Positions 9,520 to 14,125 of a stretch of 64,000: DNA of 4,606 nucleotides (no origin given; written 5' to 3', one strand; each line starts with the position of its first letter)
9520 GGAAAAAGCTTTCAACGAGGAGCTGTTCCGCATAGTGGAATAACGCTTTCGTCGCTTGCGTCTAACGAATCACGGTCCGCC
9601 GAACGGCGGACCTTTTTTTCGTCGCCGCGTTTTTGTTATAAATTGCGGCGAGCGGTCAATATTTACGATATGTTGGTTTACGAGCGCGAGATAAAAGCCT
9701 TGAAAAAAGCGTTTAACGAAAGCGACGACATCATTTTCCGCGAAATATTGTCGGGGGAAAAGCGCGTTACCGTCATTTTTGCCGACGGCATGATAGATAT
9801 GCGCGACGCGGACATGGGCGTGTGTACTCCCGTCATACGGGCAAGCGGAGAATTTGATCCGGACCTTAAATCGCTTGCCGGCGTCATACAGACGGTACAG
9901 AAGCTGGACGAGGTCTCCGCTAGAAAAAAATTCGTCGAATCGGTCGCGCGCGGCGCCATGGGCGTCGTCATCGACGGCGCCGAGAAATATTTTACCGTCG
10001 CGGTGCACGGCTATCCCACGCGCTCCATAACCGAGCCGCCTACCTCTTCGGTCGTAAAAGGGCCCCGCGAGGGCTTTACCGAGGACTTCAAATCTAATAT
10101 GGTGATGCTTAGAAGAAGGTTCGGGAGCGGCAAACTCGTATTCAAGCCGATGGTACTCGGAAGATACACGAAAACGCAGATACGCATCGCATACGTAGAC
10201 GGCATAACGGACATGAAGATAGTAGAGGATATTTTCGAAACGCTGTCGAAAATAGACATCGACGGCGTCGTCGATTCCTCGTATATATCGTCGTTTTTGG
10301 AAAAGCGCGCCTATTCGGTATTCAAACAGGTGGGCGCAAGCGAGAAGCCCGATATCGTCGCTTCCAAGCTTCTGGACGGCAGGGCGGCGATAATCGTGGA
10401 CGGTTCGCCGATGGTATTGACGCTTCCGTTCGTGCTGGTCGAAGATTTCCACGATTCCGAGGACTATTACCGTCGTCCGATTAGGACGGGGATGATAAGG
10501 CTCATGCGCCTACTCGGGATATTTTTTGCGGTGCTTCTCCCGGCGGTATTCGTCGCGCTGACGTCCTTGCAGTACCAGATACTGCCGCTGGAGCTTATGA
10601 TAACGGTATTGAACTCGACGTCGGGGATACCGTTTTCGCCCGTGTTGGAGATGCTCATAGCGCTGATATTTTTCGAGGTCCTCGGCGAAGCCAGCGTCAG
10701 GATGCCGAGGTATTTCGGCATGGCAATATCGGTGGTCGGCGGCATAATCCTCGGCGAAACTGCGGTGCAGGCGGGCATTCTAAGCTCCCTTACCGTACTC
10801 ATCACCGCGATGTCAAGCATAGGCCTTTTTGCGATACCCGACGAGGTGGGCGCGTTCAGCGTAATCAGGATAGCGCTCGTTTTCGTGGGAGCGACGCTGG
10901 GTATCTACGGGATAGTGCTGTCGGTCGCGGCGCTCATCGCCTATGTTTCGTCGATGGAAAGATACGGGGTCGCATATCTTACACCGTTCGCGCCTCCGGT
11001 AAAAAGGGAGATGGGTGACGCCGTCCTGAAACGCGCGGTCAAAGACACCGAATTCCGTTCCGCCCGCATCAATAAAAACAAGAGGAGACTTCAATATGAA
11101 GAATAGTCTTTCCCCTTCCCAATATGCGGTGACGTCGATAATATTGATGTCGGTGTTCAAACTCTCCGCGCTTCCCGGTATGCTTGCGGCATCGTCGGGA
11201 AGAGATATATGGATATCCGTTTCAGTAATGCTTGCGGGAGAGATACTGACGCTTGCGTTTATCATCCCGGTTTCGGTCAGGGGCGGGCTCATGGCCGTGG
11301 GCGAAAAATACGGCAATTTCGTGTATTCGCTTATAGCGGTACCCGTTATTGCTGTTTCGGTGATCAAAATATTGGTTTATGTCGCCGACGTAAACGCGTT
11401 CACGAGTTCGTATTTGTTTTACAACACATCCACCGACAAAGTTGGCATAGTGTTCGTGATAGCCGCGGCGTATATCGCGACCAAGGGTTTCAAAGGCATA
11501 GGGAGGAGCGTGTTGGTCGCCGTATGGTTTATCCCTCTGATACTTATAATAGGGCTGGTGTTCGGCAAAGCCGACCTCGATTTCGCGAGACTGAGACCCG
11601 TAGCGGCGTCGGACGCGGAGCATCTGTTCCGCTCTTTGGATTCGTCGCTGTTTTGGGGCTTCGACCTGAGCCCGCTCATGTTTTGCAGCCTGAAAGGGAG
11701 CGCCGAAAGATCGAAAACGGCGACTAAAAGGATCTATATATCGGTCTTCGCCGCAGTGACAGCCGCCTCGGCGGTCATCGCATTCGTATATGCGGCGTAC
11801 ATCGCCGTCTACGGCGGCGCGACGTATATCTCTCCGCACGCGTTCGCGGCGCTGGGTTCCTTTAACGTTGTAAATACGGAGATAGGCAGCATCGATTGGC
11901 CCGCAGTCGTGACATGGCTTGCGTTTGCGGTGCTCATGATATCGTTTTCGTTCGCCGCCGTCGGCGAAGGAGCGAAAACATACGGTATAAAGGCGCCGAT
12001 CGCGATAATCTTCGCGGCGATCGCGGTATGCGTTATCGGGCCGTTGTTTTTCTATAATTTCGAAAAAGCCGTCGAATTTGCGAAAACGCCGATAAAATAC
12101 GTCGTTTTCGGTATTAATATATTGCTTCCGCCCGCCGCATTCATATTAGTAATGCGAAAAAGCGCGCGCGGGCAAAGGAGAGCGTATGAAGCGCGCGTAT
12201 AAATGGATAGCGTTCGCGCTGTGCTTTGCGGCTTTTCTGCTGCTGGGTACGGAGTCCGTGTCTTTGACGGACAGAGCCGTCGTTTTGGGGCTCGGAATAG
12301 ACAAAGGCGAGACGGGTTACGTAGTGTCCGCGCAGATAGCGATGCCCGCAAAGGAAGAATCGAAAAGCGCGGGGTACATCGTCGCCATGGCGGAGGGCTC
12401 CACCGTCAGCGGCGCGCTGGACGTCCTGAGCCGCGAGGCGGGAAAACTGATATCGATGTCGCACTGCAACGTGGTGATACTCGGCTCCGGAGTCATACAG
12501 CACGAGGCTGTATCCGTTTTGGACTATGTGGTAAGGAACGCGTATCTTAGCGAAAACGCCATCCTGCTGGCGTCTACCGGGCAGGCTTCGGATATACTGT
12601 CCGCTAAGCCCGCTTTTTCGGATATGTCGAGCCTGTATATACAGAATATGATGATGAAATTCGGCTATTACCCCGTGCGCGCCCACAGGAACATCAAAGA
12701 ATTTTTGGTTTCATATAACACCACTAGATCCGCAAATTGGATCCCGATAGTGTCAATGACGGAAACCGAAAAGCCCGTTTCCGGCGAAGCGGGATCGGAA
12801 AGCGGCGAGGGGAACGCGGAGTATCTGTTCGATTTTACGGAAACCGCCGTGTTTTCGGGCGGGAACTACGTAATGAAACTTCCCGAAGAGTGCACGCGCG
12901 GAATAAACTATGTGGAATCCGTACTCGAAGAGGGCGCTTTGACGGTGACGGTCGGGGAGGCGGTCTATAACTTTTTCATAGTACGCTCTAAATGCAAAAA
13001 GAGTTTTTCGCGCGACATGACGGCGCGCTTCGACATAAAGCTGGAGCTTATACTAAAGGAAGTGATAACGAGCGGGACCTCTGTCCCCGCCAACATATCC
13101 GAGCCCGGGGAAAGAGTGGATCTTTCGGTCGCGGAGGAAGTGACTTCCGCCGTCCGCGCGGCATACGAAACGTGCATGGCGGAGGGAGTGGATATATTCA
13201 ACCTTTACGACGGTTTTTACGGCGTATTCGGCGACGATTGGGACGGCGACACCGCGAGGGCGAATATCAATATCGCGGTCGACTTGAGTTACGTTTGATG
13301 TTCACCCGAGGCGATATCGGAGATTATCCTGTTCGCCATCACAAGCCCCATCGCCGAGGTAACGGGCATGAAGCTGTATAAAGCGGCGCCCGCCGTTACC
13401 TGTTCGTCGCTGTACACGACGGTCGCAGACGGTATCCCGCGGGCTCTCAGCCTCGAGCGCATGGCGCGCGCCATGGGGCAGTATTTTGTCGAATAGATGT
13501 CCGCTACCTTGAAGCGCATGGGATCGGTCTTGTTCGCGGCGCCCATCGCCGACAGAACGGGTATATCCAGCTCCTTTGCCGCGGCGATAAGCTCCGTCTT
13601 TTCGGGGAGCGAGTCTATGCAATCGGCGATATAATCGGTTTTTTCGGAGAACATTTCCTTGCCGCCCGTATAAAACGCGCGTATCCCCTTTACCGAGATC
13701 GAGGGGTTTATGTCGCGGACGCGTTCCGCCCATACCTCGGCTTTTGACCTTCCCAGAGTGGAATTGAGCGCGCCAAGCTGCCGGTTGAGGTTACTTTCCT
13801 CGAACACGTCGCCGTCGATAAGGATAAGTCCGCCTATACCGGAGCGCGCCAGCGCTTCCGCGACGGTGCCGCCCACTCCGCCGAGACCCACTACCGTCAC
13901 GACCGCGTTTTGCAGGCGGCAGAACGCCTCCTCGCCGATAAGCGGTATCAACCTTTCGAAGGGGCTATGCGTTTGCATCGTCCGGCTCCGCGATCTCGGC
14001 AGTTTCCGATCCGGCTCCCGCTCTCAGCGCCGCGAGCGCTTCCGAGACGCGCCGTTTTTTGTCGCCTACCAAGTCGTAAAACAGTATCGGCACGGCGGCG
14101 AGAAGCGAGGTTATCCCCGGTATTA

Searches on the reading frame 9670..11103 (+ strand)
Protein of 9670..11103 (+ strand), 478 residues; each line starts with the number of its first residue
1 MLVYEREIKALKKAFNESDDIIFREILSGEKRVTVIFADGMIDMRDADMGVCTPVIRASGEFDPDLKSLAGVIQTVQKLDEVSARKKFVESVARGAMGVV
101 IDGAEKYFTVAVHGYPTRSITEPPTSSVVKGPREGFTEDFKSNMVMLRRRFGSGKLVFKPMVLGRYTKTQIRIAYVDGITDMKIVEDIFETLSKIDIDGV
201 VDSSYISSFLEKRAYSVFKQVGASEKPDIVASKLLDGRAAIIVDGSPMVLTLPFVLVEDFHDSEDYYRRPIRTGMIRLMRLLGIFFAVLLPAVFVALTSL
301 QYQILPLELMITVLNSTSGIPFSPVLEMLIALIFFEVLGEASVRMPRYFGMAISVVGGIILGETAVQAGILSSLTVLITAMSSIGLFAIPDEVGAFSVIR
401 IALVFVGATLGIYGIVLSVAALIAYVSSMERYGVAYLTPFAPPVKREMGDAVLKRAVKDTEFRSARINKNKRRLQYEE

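Call 39: search_protein_families(library=pfam, proteins=[window:9670-11103:+], max_evalue=0.00001)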
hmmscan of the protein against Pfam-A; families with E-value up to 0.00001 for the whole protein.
window:9670-11103:+ (478 aa): 1 family
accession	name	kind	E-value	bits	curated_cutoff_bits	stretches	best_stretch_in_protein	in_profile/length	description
PF03323.18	GerA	-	5.1e-135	451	27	1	10-463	2-463/466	Bacillus/Clostridium GerA spore germination protein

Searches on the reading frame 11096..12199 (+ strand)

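Call 39: search_protein_families(library=pfam, proteins=[window:11096-12199:+], max_evalue=0.00001)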
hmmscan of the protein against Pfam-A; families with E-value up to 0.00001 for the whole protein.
window:11096-12199:+ (368 aa): 1 family
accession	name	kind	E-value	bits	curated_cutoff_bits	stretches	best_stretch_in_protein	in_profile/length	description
PF03845.19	Spore_permease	-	5.7e-08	32.4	23.4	1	25-309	22-306/321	Spore germination protein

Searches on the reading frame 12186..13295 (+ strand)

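Call 39: search_protein_families(library=pfam, proteins=[window:12186-13295:+], max_evalue=0.00001)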
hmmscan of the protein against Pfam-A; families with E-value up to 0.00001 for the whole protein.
window:12186-13295:+ (370 aa): 2 families
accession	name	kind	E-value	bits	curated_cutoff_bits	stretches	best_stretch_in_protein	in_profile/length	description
PF25198.1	Spore_GerAC_N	-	1.8e-28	100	27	1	24-190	2-175/176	Spore germination protein N-terminal domain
PF05504.16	Spore_GerAC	-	1.4e-08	35.5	23.6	1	219-366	2-160/167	Spore germination B3/ GerAC like, C-terminal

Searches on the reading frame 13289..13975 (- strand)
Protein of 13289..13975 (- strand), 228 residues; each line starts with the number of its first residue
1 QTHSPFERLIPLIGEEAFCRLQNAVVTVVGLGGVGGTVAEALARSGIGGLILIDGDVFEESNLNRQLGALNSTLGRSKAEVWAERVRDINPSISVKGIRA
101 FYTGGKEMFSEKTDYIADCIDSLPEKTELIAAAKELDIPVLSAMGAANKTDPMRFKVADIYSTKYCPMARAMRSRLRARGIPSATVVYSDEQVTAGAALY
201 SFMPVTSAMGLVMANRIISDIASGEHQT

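Call 39: search_protein_families(library=pfam, proteins=[window:13289-13975:-], max_evalue=0.00001)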
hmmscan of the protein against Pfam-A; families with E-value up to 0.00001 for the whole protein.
window:13289-13975:- (228 aa): 1 family
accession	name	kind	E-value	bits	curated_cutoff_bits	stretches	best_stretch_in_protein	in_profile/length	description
PF00899.27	ThiF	-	3.4e-37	128.3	28.1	1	9-218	4-199/238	ThiF family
